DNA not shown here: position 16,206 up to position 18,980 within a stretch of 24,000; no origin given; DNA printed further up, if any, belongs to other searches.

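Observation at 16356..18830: AlkB-type membrane hydroxylase fused to a catalytically degenerate GlnE-like domain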

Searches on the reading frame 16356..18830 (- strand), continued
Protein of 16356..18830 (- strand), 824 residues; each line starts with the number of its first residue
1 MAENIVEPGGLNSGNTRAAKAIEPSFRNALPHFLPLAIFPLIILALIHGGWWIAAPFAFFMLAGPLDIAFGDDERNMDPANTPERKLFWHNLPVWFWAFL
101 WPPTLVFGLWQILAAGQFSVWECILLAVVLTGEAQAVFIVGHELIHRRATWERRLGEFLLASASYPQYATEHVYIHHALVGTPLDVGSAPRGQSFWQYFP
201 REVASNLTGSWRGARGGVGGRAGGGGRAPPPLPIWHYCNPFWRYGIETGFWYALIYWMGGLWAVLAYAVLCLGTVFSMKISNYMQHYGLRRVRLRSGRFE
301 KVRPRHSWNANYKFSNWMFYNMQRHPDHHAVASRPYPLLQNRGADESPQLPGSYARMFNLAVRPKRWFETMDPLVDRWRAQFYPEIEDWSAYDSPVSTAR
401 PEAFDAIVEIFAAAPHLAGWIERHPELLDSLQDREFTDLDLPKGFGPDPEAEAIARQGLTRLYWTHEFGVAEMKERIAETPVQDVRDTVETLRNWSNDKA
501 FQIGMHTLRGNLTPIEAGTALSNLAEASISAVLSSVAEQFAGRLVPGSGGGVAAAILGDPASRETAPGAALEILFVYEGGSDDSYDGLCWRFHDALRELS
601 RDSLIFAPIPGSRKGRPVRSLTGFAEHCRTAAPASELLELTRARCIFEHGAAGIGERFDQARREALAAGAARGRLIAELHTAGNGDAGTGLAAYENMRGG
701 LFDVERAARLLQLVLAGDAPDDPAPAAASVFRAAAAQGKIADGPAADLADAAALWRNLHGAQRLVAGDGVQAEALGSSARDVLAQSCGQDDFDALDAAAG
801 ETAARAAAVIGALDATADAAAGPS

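Call 43: find_encoding_contigs(protein=P0001, flank=10000, max_places=3)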
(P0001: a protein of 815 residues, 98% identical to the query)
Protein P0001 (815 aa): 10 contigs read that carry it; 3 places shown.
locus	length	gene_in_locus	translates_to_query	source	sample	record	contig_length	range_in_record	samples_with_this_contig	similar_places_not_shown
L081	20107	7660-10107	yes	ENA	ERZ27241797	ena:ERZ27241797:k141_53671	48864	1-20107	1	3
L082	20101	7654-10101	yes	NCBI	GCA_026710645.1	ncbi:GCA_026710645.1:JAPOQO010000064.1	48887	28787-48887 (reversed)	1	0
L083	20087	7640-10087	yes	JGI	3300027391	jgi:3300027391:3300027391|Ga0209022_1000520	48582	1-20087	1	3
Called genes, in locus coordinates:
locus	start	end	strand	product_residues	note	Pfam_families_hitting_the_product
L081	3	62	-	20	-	?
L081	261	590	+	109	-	-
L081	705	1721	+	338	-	PF01547:SBP_bac_1, PF13531:SBP_bac_11, PF13416:SBP_bac_8, PF13343:SBP_bac_6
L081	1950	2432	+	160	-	-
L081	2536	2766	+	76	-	PF04324:Fer2_BFD (weak)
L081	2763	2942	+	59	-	-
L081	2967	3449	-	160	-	PF00210:Ferritin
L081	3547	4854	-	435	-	PF07690:MFS_1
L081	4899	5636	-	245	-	PF17203:sCache_3_2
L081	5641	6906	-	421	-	PF13458:Peripla_BP_6, PF01094:ANF_receptor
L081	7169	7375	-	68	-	-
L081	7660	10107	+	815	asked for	PF00487:FA_desaturase, PF03710:GlnE (faint)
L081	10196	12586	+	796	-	PF02624:YcaO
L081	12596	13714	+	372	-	-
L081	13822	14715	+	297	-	PF02353:CMAS (weak), PF01209:Ubie_methyltran, PF13489:Methyltransf_23, PF08241:Methyltransf_11, PF08242:Methyltransf_12, PF13649:Methyltransf_25, PF13847:Methyltransf_31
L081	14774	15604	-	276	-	PF02353:CMAS, PF01209:Ubie_methyltran, PF13489:Methyltransf_23, PF03141:Methyltransf_29 (weak), PF13649:Methyltransf_25, PF13847:Methyltransf_31, PF08241:Methyltransf_11, PF08242:Methyltransf_12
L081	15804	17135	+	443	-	PF01565:FAD_binding_4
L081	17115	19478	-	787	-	PF03176:MMPL, PF02460:Patched (weak), PF12349:Sterol-sensing, PF03176:MMPL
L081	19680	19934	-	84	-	PF27793:RNP_Burkhold (faint), PF02979:NHase_alpha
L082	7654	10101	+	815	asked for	PF00487:FA_desaturase, PF03710:GlnE (faint)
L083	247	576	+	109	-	-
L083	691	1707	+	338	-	PF01547:SBP_bac_1, PF13531:SBP_bac_11, PF13416:SBP_bac_8, PF13343:SBP_bac_6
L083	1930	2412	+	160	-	-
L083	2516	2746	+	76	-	PF04324:Fer2_BFD (weak)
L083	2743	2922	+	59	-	-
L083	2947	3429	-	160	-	PF00210:Ferritin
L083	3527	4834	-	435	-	PF07690:MFS_1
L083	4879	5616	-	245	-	PF17203:sCache_3_2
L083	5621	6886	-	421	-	PF13458:Peripla_BP_6, PF01094:ANF_receptor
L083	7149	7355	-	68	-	-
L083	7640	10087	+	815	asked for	PF00487:FA_desaturase, PF03710:GlnE (faint)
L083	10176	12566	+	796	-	PF02624:YcaO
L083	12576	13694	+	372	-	-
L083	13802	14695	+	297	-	PF02353:CMAS (weak), PF01209:Ubie_methyltran, PF13489:Methyltransf_23, PF08241:Methyltransf_11, PF08242:Methyltransf_12, PF13649:Methyltransf_25, PF13847:Methyltransf_31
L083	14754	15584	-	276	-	PF02353:CMAS, PF01209:Ubie_methyltran, PF13489:Methyltransf_23, PF03141:Methyltransf_29 (weak), PF13649:Methyltransf_25, PF13847:Methyltransf_31, PF08241:Methyltransf_11, PF08242:Methyltransf_12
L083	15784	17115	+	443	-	PF01565:FAD_binding_4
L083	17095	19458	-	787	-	PF03176:MMPL, PF02460:Patched (weak), PF12349:Sterol-sensing, PF03176:MMPL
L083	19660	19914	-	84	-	PF27793:RNP_Burkhold (faint), PF02979:NHase_alpha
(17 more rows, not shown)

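Call 45: predict_structure(alignment_id=A2)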
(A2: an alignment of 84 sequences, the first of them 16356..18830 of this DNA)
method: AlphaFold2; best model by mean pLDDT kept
length: 824 residues; sequences in the alignment: 84
mean_pLDDT: 78.6   pTM: 0.73
mean pLDDT of the five models: 78.6, 77.5, 77.2, 75.3, 75.1
residues with pLDDT >= 90: 266; 70-90: 345; 50-70: 134; < 50: 79
segments of 3 or more residues with pLDDT < 50: 1-21, 71-76, 177-187, 219-227, 315-338, 819-824
pLDDT, mean of each block of 10 residues (from residue 1): 35 36 59 60 69 65 55 50 63 78 87 84 82 78 73 86 72 53 50 85 70 58 47 73 85 92 90 82 82 80 76 51 45 47 77 79 91 92 88 80 88 91 89 82 82 90 93 93 90 95 94 95 97 91 60 93 93 88 80 93 91 71 89 88 92 90 83 84 61 84 91 72 89 90 94 94 86 87 93 93 93 70 37
secondary structure, 60 per line:
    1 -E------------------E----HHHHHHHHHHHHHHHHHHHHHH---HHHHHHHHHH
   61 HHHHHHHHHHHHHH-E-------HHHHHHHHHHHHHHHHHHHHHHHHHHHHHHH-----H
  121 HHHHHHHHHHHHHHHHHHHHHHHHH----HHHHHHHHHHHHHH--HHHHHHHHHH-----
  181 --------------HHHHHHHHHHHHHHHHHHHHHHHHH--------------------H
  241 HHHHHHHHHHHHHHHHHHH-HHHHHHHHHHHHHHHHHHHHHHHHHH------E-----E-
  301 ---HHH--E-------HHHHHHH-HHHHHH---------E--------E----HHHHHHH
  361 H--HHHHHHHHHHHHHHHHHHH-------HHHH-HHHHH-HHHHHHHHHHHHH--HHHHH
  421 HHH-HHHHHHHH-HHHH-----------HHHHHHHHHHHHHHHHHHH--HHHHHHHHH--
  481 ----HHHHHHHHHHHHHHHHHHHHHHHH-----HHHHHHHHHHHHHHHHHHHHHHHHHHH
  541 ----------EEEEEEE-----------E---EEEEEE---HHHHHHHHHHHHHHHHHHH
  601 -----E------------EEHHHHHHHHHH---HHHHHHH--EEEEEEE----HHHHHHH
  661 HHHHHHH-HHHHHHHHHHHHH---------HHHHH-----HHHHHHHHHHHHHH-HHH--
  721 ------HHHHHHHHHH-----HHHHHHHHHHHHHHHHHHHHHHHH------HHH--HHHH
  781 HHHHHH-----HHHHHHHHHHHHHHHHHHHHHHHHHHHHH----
elements in order (helices of 4 or more, strands of 3 or more residues): H26-47 H51-74 H84-114 H120-145 H150-163 H166-175 H195-219 H240-259 H261-286 H317-323 H325-330 H354-361 H364-382 H390-393 H395-399 H401-413 H416-423 H425-432 H434-437 H449-467 H470-478 H485-508 H514-540 E551-557 E573-578 H582-600 H621-630 H634-640 E643-649 H654-667 H669-681 H691-695 H701-714 H727-736 H742-765 H777-786 H792-820

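Call 48: fold_search(model_id=the predicted structure, library=pdb)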
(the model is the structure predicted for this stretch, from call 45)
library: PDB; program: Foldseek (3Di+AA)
matches with E <= 10: 116; with E <= 0.001: 6
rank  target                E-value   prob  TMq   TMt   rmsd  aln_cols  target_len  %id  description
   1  8f6t                  9.0e-12  1.00  0.32  0.59   8.1       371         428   29  Cryo-EM structure of alkane 1-monooxygenase AlkB-AlkG complex from Fontimonas thermophila (released 2023-04-05)
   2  1v4a                  1.9e-10  1.00  0.38  0.69   5.2       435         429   15  Structure of the N-terminal Domain of Escherichia coli Glutamine Synthetase adenylyltransferase (released 2004-07-27)
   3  3k7d_B                4.1e-10  1.00  0.36  0.58   9.3       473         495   19  C-terminal (adenylylation) domain of E.coli Glutamine Synthetase Adenylyltransferase (released 2009-12-15)
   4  3k7d_A                1.4e-09  1.00  0.36  0.58   8.6       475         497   18  C-terminal (adenylylation) domain of E.coli Glutamine Synthetase Adenylyltransferase (released 2009-12-15)
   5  8sbb_A                2.7e-09  1.00  0.34  0.68   7.9       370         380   28  Cryo-EM structure of FtAlkB (released 2023-04-26)
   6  6yx5_B                6.0e-04  1.00  0.29  0.63   6.2       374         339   10  Structure of DrrA from Legionella pneumophilia in complex with human Rab8a (released 2020-12-23)
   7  9gy4_F                1.9e-01  0.13  0.11  0.07  27.0       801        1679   10  60S ribosomal subunit in complex with E3-UFM1 ligase and RQC machinery components NEMF and LTN1 (Composite map) (released 2025-05-14)
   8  7pw8_A                3.8e-01  0.08  0.11  0.07  29.4       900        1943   10  Human SMG1-8-9 kinase complex bound to AMPPNP (released 2021-12-01)
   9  7mp5_A                6.1e-01  0.06  0.10  0.07  26.7       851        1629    9  Autoinhibited neurofibrobmin (released 2021-12-15)
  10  4fdd_A                6.3e-01  0.07  0.10  0.10  27.9       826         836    9  Crystal structure of KAP beta2-PY-NLS (released 2012-07-18)
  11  8a2q_A                6.6e-01  0.06  0.10  0.08  31.8       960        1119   10  Structure of the DNA-bound FANCD2-FANCI complex containing phosphomimetic FANCI (released 2022-09-07)
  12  7fik_N                6.9e-01  0.08  0.07  0.08  27.2       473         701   12  The cryo-EM structure of the CR subunit from X. laevis NPC (released 2022-11-09)
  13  3nku_B                8.0e-01  0.84  0.15  0.47   7.0       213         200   11  Crystal structure of the N-terminal domain of DrrA/SidM from Legionella pneumophila (released 2010-08-04)
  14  7moc_A                8.7e-01  0.06  0.10  0.09  26.6       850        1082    8  Neurofibromin core (released 2021-12-15)
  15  8ftk                  8.7e-01  0.06  0.12  0.08  26.4       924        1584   12  Chaetomium thermophilum SETX (Full-length) (released 2023-10-25)
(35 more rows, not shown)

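Call 63: search_solved_structures(query=A4, max_evalue=10)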
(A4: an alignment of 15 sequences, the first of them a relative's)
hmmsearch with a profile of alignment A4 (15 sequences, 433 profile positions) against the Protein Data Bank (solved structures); distinct sequences matched with E-value up to 10: 49.
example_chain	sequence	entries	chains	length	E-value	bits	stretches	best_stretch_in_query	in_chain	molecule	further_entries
4ob1_A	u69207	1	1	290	3e-08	36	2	18-66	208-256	Cobalt-containing nitrile hydratase subunit alpha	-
1v29_A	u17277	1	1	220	4.4e-08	35.5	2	19-70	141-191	nitrile hydratase a chain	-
1ugs_A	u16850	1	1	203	2e-07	33.3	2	18-66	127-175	Nitrile Hydratase alpha subunit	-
3vyh_A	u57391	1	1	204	2.1e-07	33.3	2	18-66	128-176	Cobalt-containing nitrile hydratase subunit alpha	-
1ugr_A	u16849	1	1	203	2.1e-07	33.3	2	18-66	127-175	Nitrile Hydratase alpha subunit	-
1ugp_A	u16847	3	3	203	2.1e-07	33.3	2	18-66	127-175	Cobalt-containing nitrile hydratase subunit alpha | Nitrile Hydratase alpha subunit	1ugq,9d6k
1ire_A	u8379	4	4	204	2.1e-07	33.3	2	18-66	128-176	Nitrile Hydratase | Cobalt-containing nitrile hydratase subunit alpha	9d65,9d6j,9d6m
9d5y_A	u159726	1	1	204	2.1e-07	33.3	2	18-66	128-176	Cobalt-containing nitrile hydratase subunit alpha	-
9d5v_A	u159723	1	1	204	2.1e-07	33.3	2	18-66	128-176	Cobalt-containing nitrile hydratase subunit alpha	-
7w8l_A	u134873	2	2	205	2.1e-07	33.2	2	18-66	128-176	Nitrile hydratase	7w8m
9d5u_A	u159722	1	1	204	2.2e-07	33.2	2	18-66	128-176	Cobalt-containing nitrile hydratase subunit alpha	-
8i6n_A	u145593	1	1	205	2.2e-07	33.2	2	18-66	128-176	Cobalt-containing nitrile hydratase subunit alpha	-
4ob2_A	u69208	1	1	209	2.3e-07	33.2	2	18-66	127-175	Cobalt-containing nitrile hydratase subunit alpha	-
4ob0_A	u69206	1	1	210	2.3e-07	33.1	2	18-66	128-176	Cobalt-containing nitrile hydratase subunit alpha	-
4ob3_A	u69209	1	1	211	2.3e-07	33.1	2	18-66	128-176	Cobalt-containing nitrile hydratase subunit alpha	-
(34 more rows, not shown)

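Call 73: find_encoding_contigs(protein=P0105, flank=10000, max_places=2)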
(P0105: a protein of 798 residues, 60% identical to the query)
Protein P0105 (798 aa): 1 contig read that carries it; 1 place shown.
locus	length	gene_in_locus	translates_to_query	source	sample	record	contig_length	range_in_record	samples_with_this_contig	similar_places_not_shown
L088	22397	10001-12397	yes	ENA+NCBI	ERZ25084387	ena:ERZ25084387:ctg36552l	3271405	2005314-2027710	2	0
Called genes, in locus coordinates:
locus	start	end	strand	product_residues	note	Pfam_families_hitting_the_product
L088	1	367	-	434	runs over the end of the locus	PF06808:DctM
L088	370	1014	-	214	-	PF04290:DctQ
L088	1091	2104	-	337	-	PF03480:DctP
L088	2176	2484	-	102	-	PF00355:Rieske, PF13806:Rieske_2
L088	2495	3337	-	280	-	PF02548:Pantoate_transf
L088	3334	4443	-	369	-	PF00487:FA_desaturase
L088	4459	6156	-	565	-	PF00920:ILVD_EDD_N, PF24877:ILV_EDD_C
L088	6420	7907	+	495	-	PF00392:GntR, PF00155:Aminotran_1_2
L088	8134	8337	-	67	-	-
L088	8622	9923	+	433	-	-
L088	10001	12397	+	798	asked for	PF00487:FA_desaturase, PF03710:GlnE (faint)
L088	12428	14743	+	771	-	PF21084:WHD_DUF4423_like (weak), PF02624:YcaO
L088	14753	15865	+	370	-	-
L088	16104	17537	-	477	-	PF13701:DDE_Tnp_1_4, PF01609:DDE_Tnp_1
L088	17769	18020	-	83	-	PF02979:NHase_alpha (weak)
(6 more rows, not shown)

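Call 79: search_protein_families(library=pfam, alignment_id=A4, max_evalue=1)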
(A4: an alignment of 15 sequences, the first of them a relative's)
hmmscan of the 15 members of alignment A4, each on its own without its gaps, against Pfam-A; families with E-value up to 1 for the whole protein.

A. member 1, L062:6482-7867:+ (461 aa): 5 families
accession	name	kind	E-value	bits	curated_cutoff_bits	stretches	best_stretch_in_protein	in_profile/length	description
PF02979.21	NHase_alpha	-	8.1e-05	22.5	27.2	1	47-99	115-166/184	Nitrile hydratase, alpha chain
PF14407.11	Frankia_peptide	-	0.0022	18.7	48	1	37-64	3-30/63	Ribosomally synthesized peptide prototyped by Frankia Franean1_4349.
PF00432.27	Prenyltrans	-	0.14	11.9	26.5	1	371-424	71-125/304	Prenyltransferase alpha-alpha toroid domain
PF11152.14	CCB2_CCB4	-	0.23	11.2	26.3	1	207-269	126-185/195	Cofactor assembly of complex C subunit B, CCB2/CCB4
PF13249.12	SQHop_cyclase_N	-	0.25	10.9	26.2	0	380-418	27-65/291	Squalene-hopene cyclase N-terminal domain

B. families by the number of members that match (of 15 scanned): 12 families
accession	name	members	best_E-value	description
PF02979.21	NHase_alpha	15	2.1e-07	Nitrile hydratase, alpha chain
PF13243.12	SQHop_cyclase_C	14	7.2e-07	Squalene-hopene cyclase C-terminal domain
PF14407.11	Frankia_peptide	14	0.00014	Ribosomally synthesized peptide prototyped by Frankia Franean1_4349.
PF00432.27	Prenyltrans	7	0.064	Prenyltransferase alpha-alpha toroid domain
PF13249.12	SQHop_cyclase_N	4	0.0014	Squalene-hopene cyclase N-terminal domain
PF11152.14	CCB2_CCB4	3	0.041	Cofactor assembly of complex C subunit B, CCB2/CCB4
PF12836.13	HHH_3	3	0.067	Helix-hairpin-helix motif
PF22870.1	YibX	2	0.068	Protein YibX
PF13410.11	GST_C_2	2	0.089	Glutathione S-transferase, C-terminal domain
PF13646.12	HEAT_2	2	0.13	HEAT repeats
PF24000.1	DUF7316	1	0.014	Family of unknown function (DUF7316)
PF13489.12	Methyltransf_23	1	0.1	Methyltransferase domain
